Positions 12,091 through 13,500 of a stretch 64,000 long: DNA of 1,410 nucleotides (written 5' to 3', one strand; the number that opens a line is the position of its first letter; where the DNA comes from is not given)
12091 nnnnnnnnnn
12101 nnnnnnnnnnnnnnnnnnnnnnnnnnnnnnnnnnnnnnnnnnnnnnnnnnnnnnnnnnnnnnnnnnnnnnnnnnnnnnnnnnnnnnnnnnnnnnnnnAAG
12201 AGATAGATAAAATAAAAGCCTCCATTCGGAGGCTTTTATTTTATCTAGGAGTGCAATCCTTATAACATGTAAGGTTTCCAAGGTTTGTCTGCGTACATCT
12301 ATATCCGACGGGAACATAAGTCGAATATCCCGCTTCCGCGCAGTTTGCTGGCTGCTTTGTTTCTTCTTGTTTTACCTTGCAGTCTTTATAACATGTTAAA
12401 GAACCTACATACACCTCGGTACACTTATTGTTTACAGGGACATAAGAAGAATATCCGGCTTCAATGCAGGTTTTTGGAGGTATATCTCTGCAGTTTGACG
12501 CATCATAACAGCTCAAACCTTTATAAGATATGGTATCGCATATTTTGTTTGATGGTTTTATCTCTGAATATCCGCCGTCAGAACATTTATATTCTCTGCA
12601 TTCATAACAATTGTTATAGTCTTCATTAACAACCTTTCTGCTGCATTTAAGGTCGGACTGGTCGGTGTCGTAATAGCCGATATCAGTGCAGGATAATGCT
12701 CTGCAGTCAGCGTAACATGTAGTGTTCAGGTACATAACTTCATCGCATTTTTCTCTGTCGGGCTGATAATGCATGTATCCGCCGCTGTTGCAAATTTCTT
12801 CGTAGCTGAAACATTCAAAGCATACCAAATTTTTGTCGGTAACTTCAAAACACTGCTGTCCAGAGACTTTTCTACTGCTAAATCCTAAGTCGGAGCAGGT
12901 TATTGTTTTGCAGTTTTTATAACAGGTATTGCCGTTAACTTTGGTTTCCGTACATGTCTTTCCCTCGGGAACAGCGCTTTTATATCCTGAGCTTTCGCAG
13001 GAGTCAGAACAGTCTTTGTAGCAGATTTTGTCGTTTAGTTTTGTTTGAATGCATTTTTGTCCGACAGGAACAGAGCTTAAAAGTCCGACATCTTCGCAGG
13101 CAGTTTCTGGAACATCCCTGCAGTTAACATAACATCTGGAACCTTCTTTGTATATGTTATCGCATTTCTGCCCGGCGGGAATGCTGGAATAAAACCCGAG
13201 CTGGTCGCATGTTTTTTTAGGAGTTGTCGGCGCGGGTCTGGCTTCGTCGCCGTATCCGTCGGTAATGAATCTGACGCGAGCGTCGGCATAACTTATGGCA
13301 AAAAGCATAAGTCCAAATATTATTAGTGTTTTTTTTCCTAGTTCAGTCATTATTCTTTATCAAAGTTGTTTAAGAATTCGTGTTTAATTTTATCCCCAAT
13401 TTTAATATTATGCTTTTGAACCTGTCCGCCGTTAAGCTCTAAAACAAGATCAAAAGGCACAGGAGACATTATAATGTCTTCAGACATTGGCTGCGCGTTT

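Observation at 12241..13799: Secreted nine-repeat Cys4 protein translationally coupled to a DUF192 lipoprotein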

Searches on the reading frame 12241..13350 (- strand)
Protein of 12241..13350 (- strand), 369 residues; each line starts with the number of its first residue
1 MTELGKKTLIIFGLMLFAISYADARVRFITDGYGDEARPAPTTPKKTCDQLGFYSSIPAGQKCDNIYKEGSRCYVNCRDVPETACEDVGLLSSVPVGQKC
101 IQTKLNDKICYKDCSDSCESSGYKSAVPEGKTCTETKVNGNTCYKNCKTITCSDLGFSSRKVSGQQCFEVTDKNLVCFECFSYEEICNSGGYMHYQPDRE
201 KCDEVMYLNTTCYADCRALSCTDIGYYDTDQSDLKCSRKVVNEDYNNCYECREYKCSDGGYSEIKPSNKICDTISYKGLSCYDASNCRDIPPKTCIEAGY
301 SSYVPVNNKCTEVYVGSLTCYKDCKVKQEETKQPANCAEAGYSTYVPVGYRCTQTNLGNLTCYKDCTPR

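Call 3: search_protein_families(library=pfam, proteins=[window:12241-13350:-], max_evalue=1)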
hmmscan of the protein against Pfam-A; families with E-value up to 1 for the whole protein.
window:12241-13350:- (369 aa): 1 family
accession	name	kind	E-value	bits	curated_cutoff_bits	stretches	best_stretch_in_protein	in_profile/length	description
PF25386.1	Chromo_SEND1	-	0.058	13.7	27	1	159-171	9-21/55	Single-strand DNA endonuclease 1, chromo domain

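Call 4: search_protein_families(library=ncbifam, proteins=[window:12241-13350:-], max_evalue=1)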
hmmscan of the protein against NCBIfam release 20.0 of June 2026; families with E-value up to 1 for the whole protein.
window:12241-13350:- (369 aa): 0 families

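Call 9: find_homologous_proteins(query=window:12241-13350:-, max_evalue=0.001)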
Query window:12241-13350:- (369 aa): 8 proteins with E <= 0.001 among 449 candidates.
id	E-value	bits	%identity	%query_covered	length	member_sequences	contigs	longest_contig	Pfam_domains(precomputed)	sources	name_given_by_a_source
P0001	1.7e-81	292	48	78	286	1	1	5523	-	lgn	-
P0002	5.1e-80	287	47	78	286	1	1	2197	-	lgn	-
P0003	5.8e-62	228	42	75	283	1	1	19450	-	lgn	-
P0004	5.4e-19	86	37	42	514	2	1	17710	-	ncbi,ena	-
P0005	1.4e-12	65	35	61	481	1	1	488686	-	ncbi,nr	ncbi:MAG: hypothetical protein PHE89_00100 [Alphaproteobacteria bacterium]|nr:hypothetical protein [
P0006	2.1e-12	65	33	69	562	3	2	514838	-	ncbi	-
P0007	1.6e-10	59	32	69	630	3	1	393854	-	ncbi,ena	-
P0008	4.3e-4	37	41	14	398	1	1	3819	-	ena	-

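Call 10: search_solved_structures(query=window:12241-13350:-, max_evalue=10, show_alignments=2)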
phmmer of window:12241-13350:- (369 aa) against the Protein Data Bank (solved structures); distinct sequences matched with E-value up to 10: 1.
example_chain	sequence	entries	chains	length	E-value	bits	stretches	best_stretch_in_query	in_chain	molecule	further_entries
1k0v_A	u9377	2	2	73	0.92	11.6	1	67-130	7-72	CopZ | similar to mercuric transport protein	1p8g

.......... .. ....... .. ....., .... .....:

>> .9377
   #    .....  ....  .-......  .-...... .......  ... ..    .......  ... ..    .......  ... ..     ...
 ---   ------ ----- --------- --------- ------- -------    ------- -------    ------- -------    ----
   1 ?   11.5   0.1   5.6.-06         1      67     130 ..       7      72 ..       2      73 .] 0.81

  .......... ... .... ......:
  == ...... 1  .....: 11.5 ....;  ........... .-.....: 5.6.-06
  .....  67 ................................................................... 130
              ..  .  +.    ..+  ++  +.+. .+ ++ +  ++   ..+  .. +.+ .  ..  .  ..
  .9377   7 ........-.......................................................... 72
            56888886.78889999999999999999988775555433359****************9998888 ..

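Call 13: find_encoding_contigs(protein=P0003, flank=6000, max_places=3)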
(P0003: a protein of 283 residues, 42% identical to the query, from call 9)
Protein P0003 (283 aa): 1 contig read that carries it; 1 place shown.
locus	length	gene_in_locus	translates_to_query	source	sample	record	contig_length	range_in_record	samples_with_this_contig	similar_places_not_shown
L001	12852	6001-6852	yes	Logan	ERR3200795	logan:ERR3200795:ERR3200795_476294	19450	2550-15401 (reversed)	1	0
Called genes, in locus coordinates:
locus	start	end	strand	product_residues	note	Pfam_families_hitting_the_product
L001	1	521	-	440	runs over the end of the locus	-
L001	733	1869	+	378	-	PF02073:Peptidase_M29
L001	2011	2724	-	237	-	PF04367:DUF502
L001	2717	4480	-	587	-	PF01368:DHH, PF02272:DHHA1, PF17768:RecJ_OB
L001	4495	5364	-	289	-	PF00691:OmpA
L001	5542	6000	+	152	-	PF02643:DUF192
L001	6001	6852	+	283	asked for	-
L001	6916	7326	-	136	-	-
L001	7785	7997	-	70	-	-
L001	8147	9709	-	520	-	-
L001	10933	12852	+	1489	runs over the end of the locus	?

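Call 14: find_encoding_contigs(protein=P0001, flank=6000, max_places=3)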
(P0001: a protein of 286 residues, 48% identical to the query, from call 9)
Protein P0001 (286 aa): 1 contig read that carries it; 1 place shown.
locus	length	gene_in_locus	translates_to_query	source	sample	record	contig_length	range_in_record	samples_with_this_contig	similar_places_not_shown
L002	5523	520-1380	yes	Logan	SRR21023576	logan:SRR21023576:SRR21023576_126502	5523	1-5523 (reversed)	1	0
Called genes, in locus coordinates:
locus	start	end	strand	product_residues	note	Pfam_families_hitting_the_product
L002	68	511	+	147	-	PF02643:DUF192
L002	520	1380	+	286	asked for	-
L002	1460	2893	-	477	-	PF00883:Peptidase_M17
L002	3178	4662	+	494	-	-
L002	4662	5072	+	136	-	-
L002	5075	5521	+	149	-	?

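Call 15: find_encoding_contigs(protein=P0005, flank=6000, max_places=3)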
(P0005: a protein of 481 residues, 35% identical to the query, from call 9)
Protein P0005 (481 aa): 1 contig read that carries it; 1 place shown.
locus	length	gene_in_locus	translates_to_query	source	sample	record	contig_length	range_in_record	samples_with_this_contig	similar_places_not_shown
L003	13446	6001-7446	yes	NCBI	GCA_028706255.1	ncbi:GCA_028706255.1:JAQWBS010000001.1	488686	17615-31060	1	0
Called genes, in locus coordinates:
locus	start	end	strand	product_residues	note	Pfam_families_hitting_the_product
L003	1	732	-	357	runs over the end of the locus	PF03462:PCRF, PF00472:RF-1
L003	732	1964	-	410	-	PF13393:tRNA-synt_His, PF00587:tRNA-synt_2b, PF03129:HGTP_anticodon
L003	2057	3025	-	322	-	PF13413:HTH_25, PF13464:RodZ_C (weak)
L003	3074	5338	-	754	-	PF01590:GAF, PF13185:GAF_2, PF05524:PEP-utilisers_N, PF00391:PEP-utilizers, PF02896:PEP-utilizers_C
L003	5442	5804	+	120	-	PF01050:MannoseP_isomer, PF07883:Cupin_2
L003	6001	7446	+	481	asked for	-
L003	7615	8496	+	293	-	PF00270:DEAD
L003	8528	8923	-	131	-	-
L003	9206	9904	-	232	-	PF03118:RNA_pol_A_CTD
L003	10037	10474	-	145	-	PF01196:Ribosomal_L17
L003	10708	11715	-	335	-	PF01193:RNA_pol_L, PF01000:RNA_pol_A_bac, PF03118:RNA_pol_A_CTD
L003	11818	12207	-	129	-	PF00411:Ribosomal_S11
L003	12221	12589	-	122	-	PF00416:Ribosomal_S13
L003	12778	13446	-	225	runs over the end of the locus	PF00406:ADK, PF13207:AAA_17, PF13238:AAA_18 (weak), PF05191:ADK_lid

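Call 22: find_encoding_contigs(protein=P0006, flank=6000, max_places=2)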
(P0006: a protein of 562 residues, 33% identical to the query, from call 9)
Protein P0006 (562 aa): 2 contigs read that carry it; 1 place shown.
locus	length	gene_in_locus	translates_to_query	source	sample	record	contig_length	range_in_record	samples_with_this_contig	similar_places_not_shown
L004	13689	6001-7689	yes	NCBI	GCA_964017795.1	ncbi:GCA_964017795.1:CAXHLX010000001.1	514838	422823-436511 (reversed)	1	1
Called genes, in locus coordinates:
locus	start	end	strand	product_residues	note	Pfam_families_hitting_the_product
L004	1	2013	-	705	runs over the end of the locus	-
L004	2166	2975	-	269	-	PF13616:Rotamase_3, PF13145:Rotamase_2, PF00639:Rotamase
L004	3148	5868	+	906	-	PF07517:SecA_DEAD, PF00270:DEAD (weak), PF01043:SecA_PP_bind, PF21090:P-loop_SecA, PF07516:SecA_SW, PF02810:SEC-C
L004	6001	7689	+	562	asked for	-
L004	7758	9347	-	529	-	PF00009:GTP_EFTU, PF01926:MMR_HSR1 (weak), PF22042:EF-G_D2, PF03144:GTP_EFTU_D2, PF16658:RF3_C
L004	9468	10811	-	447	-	-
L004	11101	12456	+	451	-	PF05697:Trigger_N, PF00254:FKBP_C, PF05698:Trigger_C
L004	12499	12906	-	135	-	PF04138:GtrA_DPMS_TM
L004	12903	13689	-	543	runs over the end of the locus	-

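Call 23: find_encoding_contigs(protein=P0004, flank=6000, max_places=2)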
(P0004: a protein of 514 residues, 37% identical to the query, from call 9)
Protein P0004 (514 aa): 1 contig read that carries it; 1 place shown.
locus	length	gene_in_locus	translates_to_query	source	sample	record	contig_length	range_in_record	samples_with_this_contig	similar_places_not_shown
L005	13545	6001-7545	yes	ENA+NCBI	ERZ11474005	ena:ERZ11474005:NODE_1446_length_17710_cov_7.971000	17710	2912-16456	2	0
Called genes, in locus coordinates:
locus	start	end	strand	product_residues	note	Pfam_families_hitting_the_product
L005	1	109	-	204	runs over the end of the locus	PF10090:HPTransfase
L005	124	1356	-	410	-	-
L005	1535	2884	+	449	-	PF01134:GIDA, PF13450:NAD_binding_8 (weak)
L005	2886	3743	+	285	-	PF00494:SQS_PSY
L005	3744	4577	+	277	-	PF00494:SQS_PSY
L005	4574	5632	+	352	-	PF13450:NAD_binding_8, PF01593:Amino_oxidase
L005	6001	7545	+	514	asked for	-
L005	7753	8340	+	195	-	PF01862:PvlArgDC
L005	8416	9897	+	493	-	PF00324:AA_permease, PF13520:AA_permease_2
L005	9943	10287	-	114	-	PF01187:MIF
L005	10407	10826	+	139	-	-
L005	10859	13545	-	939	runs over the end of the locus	PF00521:DNA_topoisoIV, PF03989:DNA_gyraseA_C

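Call 27: find_related_loci(query=A3, collection=genome_contigs, flank=6000)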
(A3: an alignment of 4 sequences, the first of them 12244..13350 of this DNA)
Query A3 (369 aa) in genome_contigs; peptide patterns used: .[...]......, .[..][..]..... (x = any residue, [..] = any of these).
27 stretches matched a pattern, but none encodes a relative of the query by tblastn (E <= 1e-3).

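Call 31: predict_structure(alignment_id=A2)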
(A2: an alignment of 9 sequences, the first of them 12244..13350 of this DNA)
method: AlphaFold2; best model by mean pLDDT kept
length: 369 residues; sequences in the alignment: 9
mean_pLDDT: 77.7   pTM: 0.32
mean pLDDT of the five models: 77.7, 77.5, 77.0, 76.8, 76.8
residues with pLDDT >= 90: 73; 70-90: 212; 50-70: 46; < 50: 38
segments of 3 or more residues with pLDDT < 50: 1-7, 16-42
pLDDT, mean of each block of 10 residues (from residue 1): 48 49 41 39 62 76 77 78 66 68 76 67 74 78 82 89 86 87 89 89 91 91 87 89 82 91 86 90 86 80 86 87 74 69 89 87 88
secondary structure, 60 per line:
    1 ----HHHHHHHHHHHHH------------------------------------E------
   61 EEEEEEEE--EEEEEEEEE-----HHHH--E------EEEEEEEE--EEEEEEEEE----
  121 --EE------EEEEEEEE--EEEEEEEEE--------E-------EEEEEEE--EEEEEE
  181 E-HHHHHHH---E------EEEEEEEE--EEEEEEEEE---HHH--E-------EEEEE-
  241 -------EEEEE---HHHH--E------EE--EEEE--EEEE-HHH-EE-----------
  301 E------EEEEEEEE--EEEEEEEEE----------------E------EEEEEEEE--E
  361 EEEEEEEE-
elements in order: H5-17 E61-68 E71-79 H85-88 E98-105 E108-116 E131-138 E141-149 E166-172 E175-181 H183-189 E200-207 E210-218 E235-239 E248-252 H256-259 E273-276 E279-282 E308-315 E318-326 E350-357 E360-368
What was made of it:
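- The full-length model has pLDDT 77.7 but pTM 0.32, as expected for beads on a string (call 31).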

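Call 34: find_encoding_contigs(protein=window:12244-13350:-, flank=3000, max_places=4)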
Protein window:12244-13350:- (369 aa): 1 contig read that carries it; 1 place shown.
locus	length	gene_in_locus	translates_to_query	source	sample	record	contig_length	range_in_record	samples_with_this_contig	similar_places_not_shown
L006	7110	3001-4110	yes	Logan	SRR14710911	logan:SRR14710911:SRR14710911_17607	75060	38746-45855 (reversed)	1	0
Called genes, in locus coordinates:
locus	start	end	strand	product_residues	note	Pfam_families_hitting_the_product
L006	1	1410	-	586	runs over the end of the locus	PF01368:DHH, PF02272:DHHA1, PF17768:RecJ_OB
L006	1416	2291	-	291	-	PF00691:OmpA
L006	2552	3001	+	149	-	PF02643:DUF192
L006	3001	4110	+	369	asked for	-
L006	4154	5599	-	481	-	PF00883:Peptidase_M17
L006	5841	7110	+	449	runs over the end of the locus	-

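Call 38: search_protein_families(library=pfam, proteins=[P0006, P0005], max_evalue=0.01)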
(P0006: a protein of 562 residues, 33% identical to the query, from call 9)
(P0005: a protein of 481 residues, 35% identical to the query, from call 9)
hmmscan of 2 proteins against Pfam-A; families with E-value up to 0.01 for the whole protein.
P0006 (562 aa): 0 families

P0005 (481 aa): 0 families
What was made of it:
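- On Curated bacterial Cys-rich repeat families in NCBIfam and Pfam: Ten other family members show no hit over the repeat region (call 38).
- Tried and rejected: Curated families: Pfam and NCBIfam scans of the protein and of ten relatives gave no family for the repeat (calls 3, 4, 38).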

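Call 40: fold_search(model_id=the predicted structure, library=pdb)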
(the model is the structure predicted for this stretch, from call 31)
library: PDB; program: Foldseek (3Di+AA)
matches with E <= 10: 132; with E <= 0.001: 0
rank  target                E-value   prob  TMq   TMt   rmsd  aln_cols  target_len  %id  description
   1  9gja_H                3.1e-01  0.02  0.08  0.06  31.9       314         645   14  Entamoeba histolytica Gal/GalNAc lectin, mode 1 (released 2026-02-11)
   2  4kgg_C                4.1e-01  0.09  0.13  0.18  15.0       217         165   12  Crystal structure of light mutant2 and dcr3 complex (released 2013-08-07)
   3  9i5t_13               9.3e-01  0.02  0.06  0.10  27.1       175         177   10  50S subunit of P. gingivalis ribosome with Lefamulin (released 2025-08-20)
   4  9jmi_A                9.8e-01  0.03  0.09  0.04  19.4       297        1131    9  Cryo-EM structure of CN-HedgehogCoV (HKU31/Erinaceus amurensis/China/2014) S-trimer in a locked-2 conformation (released 2025-06-18)
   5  2jkg_A                1.8e+00  0.02  0.07  0.12  29.5       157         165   16  Plasmodium falciparum profilin (released 2008-09-23)
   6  9k2r_J                1.9e+00  0.02  0.06  0.10  27.3       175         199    9  Human T cell receptor (TRAV24*01/TRBV27*01) in complex with HLA-C*1202 and IY11 peptide (released 2025-09-17)
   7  1z1y_A                2.0e+00  0.03  0.09  0.14  37.5       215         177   13  Crystal structure of Methylated Pvs25, an ookinete protein from Plasmodium vivax (released 2005-12-06)
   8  7sht_B                2.2e+00  0.02  0.07  0.07  30.1       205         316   12  Structure of a partially disrupted IgE high affinity receptor complex bound to an omalizumab variant (released 2021-12-15)
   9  2jkf                  2.4e+00  0.02  0.07  0.12  29.8       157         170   16  Plasmodium falciparum profilin (released 2008-09-23)
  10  9elm_A                2.5e+00  0.03  0.08  0.05  16.2       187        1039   11  Cryo-EM structure of SARS-CoV-2 Omicron JN.1.11 spike protein (closed state) (released 2025-06-04)
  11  6vfw_A                2.5e+00  0.02  0.09  0.08  17.9       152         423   12  Crystal structure of human delta protocadherin 10 EC1-EC4 (released 2020-03-11)
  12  6dfj_H                2.5e+00  0.01  0.07  0.10  35.1       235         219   11  Crystal structure of anti-Zika antibody Z021 bound to DENV-1 envelope protein DIII (released 2018-10-24)
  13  5sx4_J                2.6e+00  0.01  0.07  0.11  34.8       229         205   10  Crystal Structure of panitumumab in complex with epidermal growth factor receptor domain 3. (released 2016-10-05)
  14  3u46_A                2.6e+00  0.01  0.06  0.09  30.7       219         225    9  CH04H/CH02L P212121 (released 2011-11-30)
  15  8z4t_C                2.6e+00  0.01  0.07  0.04  20.1       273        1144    9  MERS-CoV S ectodomain trimer in complex with receptor DPP4-750E (released 2025-10-22)
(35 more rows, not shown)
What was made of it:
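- On TNFR cysteine-rich domain: Foldseek hits to DcR3 and DR6 have E 0.41-2.8 and TM<0.2 (call 40).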
